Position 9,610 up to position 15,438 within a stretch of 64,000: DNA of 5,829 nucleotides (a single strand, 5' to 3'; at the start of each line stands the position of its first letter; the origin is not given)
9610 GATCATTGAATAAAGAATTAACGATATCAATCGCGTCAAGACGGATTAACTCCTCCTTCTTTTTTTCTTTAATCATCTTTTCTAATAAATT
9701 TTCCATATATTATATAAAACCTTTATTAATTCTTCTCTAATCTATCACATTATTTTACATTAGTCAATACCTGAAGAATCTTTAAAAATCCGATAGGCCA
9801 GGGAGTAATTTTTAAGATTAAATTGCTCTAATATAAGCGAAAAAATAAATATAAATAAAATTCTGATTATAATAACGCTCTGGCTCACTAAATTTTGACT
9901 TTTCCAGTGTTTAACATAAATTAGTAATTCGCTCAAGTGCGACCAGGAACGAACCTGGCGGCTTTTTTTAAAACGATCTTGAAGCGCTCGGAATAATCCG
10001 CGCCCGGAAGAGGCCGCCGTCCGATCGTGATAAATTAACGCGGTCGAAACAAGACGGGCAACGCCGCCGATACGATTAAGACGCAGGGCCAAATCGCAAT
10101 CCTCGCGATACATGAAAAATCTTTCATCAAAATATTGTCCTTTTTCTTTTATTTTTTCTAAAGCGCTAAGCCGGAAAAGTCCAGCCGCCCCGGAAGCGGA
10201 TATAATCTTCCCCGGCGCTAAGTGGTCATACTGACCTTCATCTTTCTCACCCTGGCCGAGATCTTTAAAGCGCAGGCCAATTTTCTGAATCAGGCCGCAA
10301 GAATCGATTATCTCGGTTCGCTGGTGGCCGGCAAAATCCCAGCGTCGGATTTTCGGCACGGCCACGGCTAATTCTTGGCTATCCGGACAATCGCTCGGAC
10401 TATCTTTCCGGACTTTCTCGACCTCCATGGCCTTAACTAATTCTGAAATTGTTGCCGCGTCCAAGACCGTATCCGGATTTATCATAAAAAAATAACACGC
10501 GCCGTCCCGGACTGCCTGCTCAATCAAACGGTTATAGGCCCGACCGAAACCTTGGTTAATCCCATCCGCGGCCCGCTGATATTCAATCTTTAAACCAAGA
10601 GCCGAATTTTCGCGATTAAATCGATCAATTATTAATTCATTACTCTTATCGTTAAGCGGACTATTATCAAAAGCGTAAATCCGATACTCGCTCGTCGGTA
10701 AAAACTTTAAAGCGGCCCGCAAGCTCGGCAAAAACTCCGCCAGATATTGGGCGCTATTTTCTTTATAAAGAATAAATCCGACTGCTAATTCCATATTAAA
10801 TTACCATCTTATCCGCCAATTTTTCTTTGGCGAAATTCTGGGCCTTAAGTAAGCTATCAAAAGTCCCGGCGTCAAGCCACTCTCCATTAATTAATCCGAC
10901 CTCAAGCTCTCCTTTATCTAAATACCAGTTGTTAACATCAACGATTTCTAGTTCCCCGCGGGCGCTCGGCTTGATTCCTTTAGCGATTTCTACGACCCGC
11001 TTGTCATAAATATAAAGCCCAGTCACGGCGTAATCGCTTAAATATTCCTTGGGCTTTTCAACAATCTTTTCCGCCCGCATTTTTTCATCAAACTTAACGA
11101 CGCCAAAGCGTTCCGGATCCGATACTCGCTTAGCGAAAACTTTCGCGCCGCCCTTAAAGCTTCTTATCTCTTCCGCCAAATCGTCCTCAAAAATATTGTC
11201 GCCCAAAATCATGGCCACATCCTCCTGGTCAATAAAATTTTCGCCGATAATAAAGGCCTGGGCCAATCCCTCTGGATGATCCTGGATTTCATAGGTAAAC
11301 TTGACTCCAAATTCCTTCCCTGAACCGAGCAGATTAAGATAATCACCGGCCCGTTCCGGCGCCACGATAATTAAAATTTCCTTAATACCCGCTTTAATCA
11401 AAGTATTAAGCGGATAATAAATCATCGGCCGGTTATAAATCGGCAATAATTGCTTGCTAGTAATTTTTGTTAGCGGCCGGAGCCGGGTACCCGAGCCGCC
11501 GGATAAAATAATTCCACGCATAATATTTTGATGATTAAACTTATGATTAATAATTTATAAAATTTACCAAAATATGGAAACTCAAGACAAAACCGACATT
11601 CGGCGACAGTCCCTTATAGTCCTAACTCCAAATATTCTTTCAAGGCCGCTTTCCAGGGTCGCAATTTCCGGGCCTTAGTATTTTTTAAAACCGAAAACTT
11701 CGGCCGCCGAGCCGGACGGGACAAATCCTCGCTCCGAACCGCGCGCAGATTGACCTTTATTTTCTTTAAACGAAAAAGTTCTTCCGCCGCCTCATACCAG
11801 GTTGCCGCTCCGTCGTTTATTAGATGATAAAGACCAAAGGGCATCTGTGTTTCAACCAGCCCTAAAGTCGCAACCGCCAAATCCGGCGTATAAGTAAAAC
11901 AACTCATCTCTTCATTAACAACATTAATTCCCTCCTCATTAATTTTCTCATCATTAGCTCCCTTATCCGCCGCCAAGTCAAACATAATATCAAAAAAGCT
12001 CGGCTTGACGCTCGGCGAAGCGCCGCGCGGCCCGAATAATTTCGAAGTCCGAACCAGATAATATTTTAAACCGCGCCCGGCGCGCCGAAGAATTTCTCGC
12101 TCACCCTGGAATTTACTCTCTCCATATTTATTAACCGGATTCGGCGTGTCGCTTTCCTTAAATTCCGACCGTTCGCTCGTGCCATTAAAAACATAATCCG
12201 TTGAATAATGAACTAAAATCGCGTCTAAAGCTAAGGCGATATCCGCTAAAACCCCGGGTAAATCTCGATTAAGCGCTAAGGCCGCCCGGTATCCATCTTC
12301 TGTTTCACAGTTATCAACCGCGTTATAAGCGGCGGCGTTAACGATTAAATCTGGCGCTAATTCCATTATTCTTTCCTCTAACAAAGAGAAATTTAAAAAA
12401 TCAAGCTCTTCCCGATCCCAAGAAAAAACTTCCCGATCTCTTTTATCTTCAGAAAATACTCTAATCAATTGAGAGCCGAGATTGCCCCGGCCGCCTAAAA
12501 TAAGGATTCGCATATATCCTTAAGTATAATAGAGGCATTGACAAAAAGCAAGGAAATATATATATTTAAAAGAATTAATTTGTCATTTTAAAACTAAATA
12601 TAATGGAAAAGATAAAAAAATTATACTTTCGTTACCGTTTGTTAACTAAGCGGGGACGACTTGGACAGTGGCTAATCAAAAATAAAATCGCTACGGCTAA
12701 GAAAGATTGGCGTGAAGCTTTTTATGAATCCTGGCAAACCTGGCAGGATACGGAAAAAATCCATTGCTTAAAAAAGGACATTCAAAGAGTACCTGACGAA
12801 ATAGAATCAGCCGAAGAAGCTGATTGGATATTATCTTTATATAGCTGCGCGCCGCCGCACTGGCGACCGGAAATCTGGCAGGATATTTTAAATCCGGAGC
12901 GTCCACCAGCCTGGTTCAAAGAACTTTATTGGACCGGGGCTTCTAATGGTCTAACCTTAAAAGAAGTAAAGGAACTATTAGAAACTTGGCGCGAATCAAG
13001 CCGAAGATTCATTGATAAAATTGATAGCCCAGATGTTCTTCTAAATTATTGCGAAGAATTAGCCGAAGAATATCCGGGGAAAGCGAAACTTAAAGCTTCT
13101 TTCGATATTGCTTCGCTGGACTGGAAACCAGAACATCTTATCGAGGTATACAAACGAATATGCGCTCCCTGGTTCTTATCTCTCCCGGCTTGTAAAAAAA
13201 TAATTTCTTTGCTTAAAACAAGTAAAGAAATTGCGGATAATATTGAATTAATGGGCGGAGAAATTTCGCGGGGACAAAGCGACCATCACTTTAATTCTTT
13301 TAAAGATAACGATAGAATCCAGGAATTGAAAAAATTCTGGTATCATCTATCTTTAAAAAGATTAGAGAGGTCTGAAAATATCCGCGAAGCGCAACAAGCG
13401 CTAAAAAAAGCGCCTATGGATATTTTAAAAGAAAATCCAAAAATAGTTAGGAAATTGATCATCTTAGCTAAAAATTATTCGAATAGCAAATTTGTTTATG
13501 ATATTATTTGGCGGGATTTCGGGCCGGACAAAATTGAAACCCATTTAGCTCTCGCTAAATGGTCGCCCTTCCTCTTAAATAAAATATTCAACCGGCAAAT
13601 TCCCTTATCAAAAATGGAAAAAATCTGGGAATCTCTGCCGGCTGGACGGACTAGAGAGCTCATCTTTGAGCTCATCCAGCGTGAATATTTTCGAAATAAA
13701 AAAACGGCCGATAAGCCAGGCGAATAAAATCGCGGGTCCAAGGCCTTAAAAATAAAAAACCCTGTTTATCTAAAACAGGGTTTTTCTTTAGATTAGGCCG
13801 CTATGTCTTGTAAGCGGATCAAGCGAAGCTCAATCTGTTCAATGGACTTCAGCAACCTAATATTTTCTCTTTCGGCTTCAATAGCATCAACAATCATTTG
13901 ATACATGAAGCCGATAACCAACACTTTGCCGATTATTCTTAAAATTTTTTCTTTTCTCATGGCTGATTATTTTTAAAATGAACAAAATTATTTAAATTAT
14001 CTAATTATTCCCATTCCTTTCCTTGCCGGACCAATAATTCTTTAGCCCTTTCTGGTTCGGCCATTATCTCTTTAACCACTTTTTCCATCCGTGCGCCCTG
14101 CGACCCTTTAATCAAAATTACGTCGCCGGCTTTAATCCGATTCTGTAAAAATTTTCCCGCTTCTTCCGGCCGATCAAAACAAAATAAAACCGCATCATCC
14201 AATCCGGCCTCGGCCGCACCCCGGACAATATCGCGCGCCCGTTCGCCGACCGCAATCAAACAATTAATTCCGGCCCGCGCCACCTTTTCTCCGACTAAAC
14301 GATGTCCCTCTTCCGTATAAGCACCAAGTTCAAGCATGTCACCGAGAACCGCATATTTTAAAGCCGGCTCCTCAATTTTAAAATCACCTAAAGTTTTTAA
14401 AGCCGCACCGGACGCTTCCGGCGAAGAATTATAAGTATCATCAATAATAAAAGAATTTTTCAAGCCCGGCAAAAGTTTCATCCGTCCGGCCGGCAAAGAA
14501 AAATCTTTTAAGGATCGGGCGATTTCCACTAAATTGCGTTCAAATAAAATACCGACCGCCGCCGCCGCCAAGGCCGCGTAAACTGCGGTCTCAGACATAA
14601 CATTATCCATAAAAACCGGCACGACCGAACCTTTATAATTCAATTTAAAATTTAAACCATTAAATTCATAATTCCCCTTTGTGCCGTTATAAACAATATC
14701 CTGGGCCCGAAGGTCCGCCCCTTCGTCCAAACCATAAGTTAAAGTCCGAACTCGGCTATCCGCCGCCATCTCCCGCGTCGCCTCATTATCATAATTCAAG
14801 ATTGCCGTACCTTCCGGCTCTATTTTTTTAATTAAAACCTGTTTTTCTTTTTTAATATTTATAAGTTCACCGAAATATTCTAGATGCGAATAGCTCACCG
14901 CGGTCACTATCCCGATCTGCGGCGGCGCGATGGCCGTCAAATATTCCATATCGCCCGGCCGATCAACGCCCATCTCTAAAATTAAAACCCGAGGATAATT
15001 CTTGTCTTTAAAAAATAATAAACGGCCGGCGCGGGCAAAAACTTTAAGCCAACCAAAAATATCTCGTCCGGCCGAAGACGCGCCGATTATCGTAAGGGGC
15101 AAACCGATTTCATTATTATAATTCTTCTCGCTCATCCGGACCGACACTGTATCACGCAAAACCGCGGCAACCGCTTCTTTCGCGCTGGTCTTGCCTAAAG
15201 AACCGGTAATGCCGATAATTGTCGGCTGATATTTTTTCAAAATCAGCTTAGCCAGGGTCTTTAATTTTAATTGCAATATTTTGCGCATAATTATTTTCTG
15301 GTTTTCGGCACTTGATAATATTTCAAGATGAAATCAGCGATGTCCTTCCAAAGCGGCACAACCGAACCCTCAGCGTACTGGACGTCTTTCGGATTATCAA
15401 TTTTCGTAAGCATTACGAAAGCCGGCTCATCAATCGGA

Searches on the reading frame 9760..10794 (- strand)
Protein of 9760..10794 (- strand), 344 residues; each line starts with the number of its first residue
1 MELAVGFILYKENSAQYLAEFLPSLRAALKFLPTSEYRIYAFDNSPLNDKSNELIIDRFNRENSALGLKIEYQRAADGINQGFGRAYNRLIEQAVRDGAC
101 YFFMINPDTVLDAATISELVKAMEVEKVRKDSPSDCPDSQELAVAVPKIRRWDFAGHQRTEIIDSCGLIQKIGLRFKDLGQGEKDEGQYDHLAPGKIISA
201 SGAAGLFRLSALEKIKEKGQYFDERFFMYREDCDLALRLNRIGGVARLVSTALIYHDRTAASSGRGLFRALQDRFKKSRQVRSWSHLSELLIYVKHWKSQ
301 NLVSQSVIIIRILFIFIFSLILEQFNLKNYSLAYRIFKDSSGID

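Call 61: search_protein_families(library=pfam, proteins=[window:9760-10794:-], max_evalue=0.0001)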
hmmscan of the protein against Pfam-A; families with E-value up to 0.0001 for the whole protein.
window:9760-10794:- (344 aa): 2 families
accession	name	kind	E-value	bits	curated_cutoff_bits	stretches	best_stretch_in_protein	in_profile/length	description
PF00535.33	Glycos_transf_2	-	9.1e-06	26.1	23.3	1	11-126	8-106/168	Glycosyl transferase family 2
PF13632.12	Glyco_trans_2_3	-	2.3e-05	24.7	27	1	194-327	66-187/198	Glycosyl transferase family group 2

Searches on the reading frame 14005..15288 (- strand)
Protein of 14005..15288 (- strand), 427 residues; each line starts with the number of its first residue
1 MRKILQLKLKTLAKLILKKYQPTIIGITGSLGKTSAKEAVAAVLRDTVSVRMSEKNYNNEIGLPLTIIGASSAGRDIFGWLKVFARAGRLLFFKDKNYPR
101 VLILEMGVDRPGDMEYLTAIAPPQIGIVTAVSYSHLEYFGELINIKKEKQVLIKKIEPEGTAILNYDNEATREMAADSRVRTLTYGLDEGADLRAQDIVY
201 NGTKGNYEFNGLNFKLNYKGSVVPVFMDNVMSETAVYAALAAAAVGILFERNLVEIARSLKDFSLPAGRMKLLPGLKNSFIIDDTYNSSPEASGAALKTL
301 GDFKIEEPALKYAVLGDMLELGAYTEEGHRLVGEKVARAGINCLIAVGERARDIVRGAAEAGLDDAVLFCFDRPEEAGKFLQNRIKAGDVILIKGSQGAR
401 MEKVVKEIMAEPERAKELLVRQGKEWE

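Call 61: search_protein_families(library=pfam, proteins=[window:14005-15288:-], max_evalue=0.0001)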
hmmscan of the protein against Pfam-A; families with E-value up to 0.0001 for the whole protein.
window:14005-15288:- (427 aa): 2 families
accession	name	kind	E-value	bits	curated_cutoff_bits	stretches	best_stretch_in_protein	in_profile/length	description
PF08245.18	Mur_ligase_M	-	2.8e-29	103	24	2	95-245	53-199/200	Mur ligase middle domain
PF02875.26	Mur_ligase_C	-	2.2e-15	58.1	28.4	1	268-396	1-126/127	Mur ligase, glutamate ligase domain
